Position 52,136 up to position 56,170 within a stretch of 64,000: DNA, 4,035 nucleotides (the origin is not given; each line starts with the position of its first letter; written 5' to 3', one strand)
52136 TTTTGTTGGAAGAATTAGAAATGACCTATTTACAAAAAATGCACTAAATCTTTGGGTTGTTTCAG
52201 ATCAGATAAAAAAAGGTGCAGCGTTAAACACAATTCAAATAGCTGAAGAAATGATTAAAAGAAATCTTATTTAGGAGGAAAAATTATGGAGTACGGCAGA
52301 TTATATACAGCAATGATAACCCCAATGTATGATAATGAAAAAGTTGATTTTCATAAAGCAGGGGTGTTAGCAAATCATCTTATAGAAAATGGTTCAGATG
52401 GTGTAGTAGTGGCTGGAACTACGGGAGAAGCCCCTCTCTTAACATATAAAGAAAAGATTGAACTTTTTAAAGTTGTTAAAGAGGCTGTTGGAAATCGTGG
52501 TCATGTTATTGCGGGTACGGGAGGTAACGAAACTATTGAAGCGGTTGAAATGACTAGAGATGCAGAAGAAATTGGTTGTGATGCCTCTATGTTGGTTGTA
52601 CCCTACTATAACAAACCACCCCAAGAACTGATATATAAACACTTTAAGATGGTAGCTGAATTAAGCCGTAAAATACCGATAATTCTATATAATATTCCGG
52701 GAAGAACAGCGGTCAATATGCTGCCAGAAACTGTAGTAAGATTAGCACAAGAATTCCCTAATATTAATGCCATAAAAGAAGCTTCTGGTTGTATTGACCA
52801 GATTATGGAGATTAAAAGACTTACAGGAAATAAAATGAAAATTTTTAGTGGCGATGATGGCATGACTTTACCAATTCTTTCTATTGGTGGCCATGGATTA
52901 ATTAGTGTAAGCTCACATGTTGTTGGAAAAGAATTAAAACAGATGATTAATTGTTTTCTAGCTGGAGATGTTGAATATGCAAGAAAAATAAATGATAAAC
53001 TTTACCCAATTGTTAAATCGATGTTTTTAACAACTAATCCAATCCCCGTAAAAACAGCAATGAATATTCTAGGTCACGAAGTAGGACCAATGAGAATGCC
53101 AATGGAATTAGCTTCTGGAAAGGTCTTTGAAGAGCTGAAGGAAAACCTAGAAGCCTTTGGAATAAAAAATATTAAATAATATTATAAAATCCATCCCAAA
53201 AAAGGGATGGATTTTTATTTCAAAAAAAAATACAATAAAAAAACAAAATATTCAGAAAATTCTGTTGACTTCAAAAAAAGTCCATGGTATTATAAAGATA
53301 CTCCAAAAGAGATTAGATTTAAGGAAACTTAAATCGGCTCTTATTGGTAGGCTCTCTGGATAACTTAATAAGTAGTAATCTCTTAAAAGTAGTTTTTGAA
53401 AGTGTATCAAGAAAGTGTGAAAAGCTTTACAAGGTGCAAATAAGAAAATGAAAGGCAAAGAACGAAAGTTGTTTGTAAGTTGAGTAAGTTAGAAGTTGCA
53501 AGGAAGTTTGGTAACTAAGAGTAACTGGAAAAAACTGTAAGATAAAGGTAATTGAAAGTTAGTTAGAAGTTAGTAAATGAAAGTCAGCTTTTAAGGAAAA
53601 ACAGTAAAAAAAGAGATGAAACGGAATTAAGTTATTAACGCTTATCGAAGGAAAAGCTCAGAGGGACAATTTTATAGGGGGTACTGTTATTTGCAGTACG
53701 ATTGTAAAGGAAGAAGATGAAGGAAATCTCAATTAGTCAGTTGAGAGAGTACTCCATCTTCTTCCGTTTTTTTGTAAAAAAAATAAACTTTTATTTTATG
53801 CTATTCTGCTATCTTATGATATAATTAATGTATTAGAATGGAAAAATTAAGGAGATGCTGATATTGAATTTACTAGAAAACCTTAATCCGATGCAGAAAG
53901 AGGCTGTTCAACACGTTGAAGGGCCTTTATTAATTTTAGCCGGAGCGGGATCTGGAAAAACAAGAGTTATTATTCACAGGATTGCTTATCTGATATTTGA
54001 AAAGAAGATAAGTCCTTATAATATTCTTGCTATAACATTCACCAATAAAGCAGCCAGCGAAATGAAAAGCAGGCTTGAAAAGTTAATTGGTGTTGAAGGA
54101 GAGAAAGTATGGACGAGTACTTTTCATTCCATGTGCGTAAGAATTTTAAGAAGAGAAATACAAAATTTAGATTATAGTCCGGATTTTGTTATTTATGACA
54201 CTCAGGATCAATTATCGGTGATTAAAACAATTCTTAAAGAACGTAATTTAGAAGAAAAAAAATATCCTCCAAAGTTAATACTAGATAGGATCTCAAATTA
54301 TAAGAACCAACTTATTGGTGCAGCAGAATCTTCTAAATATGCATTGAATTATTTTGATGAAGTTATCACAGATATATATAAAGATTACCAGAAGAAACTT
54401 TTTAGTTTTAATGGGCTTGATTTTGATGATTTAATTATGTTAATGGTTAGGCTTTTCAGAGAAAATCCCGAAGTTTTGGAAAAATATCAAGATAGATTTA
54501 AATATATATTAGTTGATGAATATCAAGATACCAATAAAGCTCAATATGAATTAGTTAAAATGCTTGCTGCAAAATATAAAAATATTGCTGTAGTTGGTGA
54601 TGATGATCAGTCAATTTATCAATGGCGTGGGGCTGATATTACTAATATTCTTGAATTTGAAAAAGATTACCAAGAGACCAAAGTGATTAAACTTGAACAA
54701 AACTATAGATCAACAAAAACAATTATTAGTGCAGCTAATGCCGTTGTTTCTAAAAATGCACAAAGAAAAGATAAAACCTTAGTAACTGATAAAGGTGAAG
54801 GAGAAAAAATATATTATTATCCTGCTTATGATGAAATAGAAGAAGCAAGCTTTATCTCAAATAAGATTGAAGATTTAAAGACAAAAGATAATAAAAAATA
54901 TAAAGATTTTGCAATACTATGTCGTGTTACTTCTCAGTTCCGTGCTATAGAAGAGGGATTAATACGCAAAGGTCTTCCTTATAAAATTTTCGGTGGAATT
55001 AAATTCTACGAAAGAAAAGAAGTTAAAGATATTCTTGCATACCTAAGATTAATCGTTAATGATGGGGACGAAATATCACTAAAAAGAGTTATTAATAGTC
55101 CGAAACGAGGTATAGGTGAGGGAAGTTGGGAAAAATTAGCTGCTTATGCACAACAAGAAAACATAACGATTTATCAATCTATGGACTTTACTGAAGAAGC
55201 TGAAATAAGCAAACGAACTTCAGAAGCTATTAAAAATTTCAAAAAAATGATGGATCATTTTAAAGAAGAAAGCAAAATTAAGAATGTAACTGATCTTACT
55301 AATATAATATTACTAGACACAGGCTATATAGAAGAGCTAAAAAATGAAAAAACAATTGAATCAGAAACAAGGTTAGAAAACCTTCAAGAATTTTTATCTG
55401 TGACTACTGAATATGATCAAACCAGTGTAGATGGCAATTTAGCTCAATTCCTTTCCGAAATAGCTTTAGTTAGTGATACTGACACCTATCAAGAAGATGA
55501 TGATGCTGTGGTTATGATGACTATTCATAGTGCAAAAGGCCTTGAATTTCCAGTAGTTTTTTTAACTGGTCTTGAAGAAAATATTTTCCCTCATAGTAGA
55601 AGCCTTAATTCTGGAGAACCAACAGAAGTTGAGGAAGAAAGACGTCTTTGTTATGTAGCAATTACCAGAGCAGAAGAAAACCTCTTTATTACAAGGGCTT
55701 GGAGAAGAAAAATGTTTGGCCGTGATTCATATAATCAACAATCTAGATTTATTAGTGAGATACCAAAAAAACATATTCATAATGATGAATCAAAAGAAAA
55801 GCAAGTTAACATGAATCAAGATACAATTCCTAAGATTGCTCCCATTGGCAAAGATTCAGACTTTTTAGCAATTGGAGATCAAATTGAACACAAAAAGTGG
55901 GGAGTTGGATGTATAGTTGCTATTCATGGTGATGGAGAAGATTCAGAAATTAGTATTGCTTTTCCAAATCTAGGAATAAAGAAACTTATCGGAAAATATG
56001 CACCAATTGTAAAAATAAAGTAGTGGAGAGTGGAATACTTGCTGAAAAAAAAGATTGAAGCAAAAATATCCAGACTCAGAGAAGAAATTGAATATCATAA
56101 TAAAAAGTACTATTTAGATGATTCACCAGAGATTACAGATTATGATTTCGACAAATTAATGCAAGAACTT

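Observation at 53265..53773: Orphan ~470-nt C-depleted, AAGUU-repeat RNA with its own strong promoter and terminator upstream of pcrA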

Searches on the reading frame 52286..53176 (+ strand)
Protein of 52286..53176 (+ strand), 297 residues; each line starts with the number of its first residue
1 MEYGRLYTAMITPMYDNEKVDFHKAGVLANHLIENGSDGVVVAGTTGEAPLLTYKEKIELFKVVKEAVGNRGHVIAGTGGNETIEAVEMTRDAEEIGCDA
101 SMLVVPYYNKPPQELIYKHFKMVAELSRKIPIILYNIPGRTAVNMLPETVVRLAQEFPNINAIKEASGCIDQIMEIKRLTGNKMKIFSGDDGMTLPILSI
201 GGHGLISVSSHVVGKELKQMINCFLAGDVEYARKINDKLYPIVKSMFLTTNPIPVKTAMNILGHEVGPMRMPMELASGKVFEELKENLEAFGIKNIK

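Call 81: find_homologous_proteins(query=window:52286-53176:+, max_evalue=1e-60)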
Query window:52286-53176:+ (297 aa): 5045 proteins with E <= 1e-60 among 8000 candidates; the best 120 are listed.
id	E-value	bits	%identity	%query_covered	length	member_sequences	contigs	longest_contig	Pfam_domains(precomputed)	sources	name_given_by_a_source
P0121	4.6e-193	658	100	100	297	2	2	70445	PF00701.29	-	-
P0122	8.8e-174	595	90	99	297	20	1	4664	PF00701.29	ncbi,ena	-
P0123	4.6e-172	589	89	99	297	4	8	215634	PF00701.29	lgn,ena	-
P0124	2.2e-161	554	82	99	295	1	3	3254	PF00701.29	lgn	-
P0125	4.7e-159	546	82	99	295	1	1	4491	PF00701.29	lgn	-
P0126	1.9e-156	538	81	99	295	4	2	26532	PF00701.29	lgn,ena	-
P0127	1.8e-154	531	80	99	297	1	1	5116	PF00701.29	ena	-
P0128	2.9e-149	514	78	99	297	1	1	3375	PF00701.29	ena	-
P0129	2.1e-148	511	77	98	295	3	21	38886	PF00701.29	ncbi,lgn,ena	-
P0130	1.3e-147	509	78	99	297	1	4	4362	PF00701.29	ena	-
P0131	1.0e-145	503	76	98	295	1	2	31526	PF00701.29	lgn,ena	-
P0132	1.6e-119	417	63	99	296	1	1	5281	PF00701.29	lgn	-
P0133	1.0e-105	371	58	98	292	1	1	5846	PF00701.29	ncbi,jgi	ncbi:MAG: 4-hydroxy-tetrahydrodipicolinate synthase [Peptococcales bacterium]|jgi:4-hydroxy-tetrahyd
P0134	1.2e-103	364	59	92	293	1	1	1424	PF00701.29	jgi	-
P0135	2.4e-103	364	57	98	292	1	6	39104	PF00701.29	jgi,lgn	jgi:4-hydroxy-tetrahydrodipicolinate synthase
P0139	3.6e-99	350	58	92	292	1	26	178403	PF00701.29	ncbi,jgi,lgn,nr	ncbi:MAG: 4-hydroxy-tetrahydrodipicolinate synthase [Clostridia bacterium]|jgi:4-hydroxy-tetrahydrod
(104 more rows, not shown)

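Call 82: find_encoding_contigs(protein=P0132, flank=3500, max_places=1)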
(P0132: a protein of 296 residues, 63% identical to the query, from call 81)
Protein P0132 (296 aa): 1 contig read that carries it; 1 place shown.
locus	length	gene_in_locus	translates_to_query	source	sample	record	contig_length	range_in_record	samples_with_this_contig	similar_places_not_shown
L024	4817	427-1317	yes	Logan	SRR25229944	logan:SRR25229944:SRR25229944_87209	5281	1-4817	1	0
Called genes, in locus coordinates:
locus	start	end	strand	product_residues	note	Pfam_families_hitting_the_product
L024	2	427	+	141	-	?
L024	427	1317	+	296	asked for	PF00701:DHDPS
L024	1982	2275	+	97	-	-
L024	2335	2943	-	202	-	PF02915:Rubrerythrin (weak), PF09968:DUF2202 (faint)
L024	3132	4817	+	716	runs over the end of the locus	?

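Call 83: find_encoding_contigs(protein=P0126, flank=3500, max_places=1)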
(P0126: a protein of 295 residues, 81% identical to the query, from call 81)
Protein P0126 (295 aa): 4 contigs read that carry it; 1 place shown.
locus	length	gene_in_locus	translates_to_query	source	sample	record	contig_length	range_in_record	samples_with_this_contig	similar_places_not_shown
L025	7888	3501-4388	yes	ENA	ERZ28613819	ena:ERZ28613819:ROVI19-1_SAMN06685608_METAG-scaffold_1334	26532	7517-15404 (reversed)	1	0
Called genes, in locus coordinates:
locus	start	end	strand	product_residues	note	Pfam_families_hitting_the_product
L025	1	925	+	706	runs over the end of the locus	PF01138:RNase_PH, PF03725:RNase_PH_C, PF22675:KH-I_KHDC4-BBP (faint), PF03726:PNPase, PF01138:RNase_PH, PF03725:RNase_PH_C (weak), PF00013:KH_1, PF00575:S1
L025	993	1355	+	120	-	PF08761:dUTPase_2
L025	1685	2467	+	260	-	PF01113:DapB_N, PF05173:DapB_C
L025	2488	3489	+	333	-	PF01118:Semialdhyde_dh, PF02774:Semialdhyde_dhC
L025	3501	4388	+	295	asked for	PF00701:DHDPS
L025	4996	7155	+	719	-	PF00580:UvrD-helicase, PF01443:Viral_helicase1 (faint), PF13245:AAA_19, PF13604:AAA_30 (faint), PF13361:UvrD_C, PF13538:UvrD_C_2 (faint), PF21196:PcrA_UvrD_tudor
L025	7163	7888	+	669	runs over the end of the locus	PF22745:Nlig-Ia, PF01653:DNA_ligase_aden, PF03120:OB_DNA_ligase, PF03119:DNA_ligase_ZBD, PF12826:HHH_2, PF14520:HHH_5 (weak), PF00633:HHH (weak), PF00533:BRCT, +1 more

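Call 84: find_encoding_contigs(protein=P0130, flank=3500, max_places=2)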
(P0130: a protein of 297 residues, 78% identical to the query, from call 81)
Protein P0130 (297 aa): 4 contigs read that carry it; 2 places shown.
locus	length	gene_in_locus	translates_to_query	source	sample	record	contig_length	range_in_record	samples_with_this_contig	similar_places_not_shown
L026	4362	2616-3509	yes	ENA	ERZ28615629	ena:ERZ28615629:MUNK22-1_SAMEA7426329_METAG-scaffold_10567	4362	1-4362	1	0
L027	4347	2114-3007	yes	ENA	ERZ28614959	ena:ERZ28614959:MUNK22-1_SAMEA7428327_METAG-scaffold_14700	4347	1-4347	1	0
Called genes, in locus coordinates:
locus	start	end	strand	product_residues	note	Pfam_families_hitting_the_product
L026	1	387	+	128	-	?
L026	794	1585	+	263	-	PF01113:DapB_N, PF05173:DapB_C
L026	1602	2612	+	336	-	PF01118:Semialdhyde_dh, PF02774:Semialdhyde_dhC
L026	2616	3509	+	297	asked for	PF00701:DHDPS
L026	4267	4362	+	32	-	?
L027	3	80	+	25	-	?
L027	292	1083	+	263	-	PF01113:DapB_N, PF05173:DapB_C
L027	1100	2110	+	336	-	PF01118:Semialdhyde_dh, PF02774:Semialdhyde_dhC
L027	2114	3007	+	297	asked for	PF00701:DHDPS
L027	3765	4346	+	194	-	?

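Call 85: find_encoding_contigs(protein=P0139, flank=3500, max_places=1)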
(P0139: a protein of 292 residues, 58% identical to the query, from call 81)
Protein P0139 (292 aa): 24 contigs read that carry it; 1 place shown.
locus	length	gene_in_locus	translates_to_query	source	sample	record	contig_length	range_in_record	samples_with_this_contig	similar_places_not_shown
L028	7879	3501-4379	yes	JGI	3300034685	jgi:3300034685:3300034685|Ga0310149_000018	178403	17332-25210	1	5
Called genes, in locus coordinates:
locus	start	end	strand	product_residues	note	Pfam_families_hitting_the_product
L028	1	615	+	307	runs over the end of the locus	PF16924:DpaA_N, PF02153:PDH_N (faint), PF01262:AlaDh_PNT_C, PF01488:Shikimate_DH, PF02826:2-Hacid_dh_C, PF13241:NAD_binding_7 (weak), PF02254:TrkA_N (weak), PF03807:F420_oxidored, +2 more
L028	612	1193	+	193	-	PF02441:Flavoprotein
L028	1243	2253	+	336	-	PF01118:Semialdhyde_dh, PF02774:Semialdhyde_dhC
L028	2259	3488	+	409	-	PF00696:AA_kinase, PF01842:ACT (faint), PF13840:ACT_7, PF22468:ACT_9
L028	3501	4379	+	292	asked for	PF00701:DHDPS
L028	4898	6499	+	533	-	PF00753:Lactamase_B, PF23023:Anti-Pycsar_Apyc1 (faint), PF12706:Lactamase_B_2, PF22505:RNase_J_b_CASP, PF07521:RMMBL, PF17770:RNase_J_C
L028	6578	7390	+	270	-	PF00574:CLP_protease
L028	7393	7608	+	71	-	PF14035:YlzJ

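Call 94: search_protein_families(library=pfam, proteins=[L024:1982-2272:+, L024:2338-2943:-], max_evalue=0.1)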
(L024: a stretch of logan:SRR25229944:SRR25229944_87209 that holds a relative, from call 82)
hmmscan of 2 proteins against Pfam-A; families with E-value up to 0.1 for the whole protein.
L024:1982-2272:+ (97 aa): 2 families
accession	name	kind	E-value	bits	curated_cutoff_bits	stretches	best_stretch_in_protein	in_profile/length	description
PF05714.16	PFam54_60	-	0.00056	20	27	1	4-91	102-183/185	Borrelia Bbcrasp-1 domain containing protein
PF10482.14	CtIP_N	-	0.048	14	27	1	45-89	23-66/120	Tumour-suppressor protein CtIP N-terminal domain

L024:2338-2943:- (202 aa): 3 families
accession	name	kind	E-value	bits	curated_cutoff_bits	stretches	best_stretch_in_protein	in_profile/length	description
PF09968.15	DUF2202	-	5.2e-07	30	22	1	79-156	4-80/162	Uncharacterized protein domain (DUF2202)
PF02915.23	Rubrerythrin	-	1.1e-06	29.5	22.8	1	78-197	1-135/137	Rubrerythrin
PF24381.1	DUF7537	-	0.0005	20.1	31.7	1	6-87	2-78/258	Family of unknown function (DUF7537)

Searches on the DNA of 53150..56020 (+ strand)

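Call 63: search_rna_families(sources=[L013, L015, L023, L002], threshold=evalue, max_evalue=1)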
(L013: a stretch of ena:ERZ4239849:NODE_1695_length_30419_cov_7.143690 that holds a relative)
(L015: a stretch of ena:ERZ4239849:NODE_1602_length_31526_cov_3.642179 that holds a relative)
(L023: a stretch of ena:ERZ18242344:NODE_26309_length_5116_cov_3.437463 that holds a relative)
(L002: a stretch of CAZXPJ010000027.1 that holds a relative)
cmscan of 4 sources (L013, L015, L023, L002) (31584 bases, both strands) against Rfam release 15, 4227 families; matches with E-value up to 1: 9.
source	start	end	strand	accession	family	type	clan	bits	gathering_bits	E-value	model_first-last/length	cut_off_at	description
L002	405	582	+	RF00168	Lysine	Cis-reg; riboswitch;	-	114.8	30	3.2e-30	1-182/182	no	Lysine riboswitch aptamer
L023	4298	4386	+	RF03531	n00280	Gene; sRNA;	-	62.3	65.2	1.8e-08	1-101/101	no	Clostridioides difficile sRNA included into helicase gene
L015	4753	4858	+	RF03531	n00280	Gene; sRNA;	-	46.1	65.2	9.6e-05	1-101/101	no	Clostridioides difficile sRNA included into helicase gene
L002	5717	5822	+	RF03531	n00280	Gene; sRNA;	-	40.9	65.2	0.0015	1-101/101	no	Clostridioides difficile sRNA included into helicase gene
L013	4750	4851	+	RF03531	n00280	Gene; sRNA;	-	37.7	65.2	0.0082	1-101/101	no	Clostridioides difficile sRNA included into helicase gene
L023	1799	1908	+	RF02434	SpF39_sRNA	Gene; sRNA;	-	36.9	60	0.19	1-109/109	no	Streptococcus sRNA SpF39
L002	6963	7028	+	RF00279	SNORD45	Gene; snRNA; snoRNA; CD-box;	-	26.3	42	0.41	1-72/72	no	Small nucleolar RNA SNORD45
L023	1749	1920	+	RF03532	SQ2397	Cis-reg;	-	26.2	100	0.89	1-243/243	no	Cis-regulator of HTH transcription factor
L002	963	1052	-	RF00445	MIR399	Gene; miRNA;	-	23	57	0.53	1-117/117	no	mir-399 microRNA precursor family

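Call 76: search_dna_similar(query=window:53298-53777:+, collection=plasmids, mode=distant, max_rows=5)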
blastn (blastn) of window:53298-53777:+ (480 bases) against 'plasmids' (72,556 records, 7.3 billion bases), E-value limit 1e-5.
No match.

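Call 77: search_dna_similar(query=window:53298-53777:+, collection=phages, mode=distant, max_rows=5)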
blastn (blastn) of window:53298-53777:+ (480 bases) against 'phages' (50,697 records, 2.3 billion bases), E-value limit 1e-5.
No match.

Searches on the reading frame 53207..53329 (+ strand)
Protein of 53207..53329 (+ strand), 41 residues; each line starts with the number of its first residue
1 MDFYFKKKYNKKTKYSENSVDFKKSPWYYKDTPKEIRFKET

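Call 78: search_protein_families(library=pfam, proteins=[window:53207-53329:+], max_evalue=10)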
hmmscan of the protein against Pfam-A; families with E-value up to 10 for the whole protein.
window:53207-53329:+ (41 aa): 0 families

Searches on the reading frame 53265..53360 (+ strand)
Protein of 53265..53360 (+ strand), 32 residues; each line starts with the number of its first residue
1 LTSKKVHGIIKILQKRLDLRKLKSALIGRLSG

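Call 78: search_protein_families(library=pfam, proteins=[window:53265-53360:+], max_evalue=10)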
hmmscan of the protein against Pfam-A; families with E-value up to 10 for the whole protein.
window:53265-53360:+ (32 aa): 1 family
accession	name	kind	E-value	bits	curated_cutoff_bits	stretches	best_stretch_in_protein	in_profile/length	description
PF19425.4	Csd3_N2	-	0.016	15.6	27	1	1-24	26-49/122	Csd3 second domain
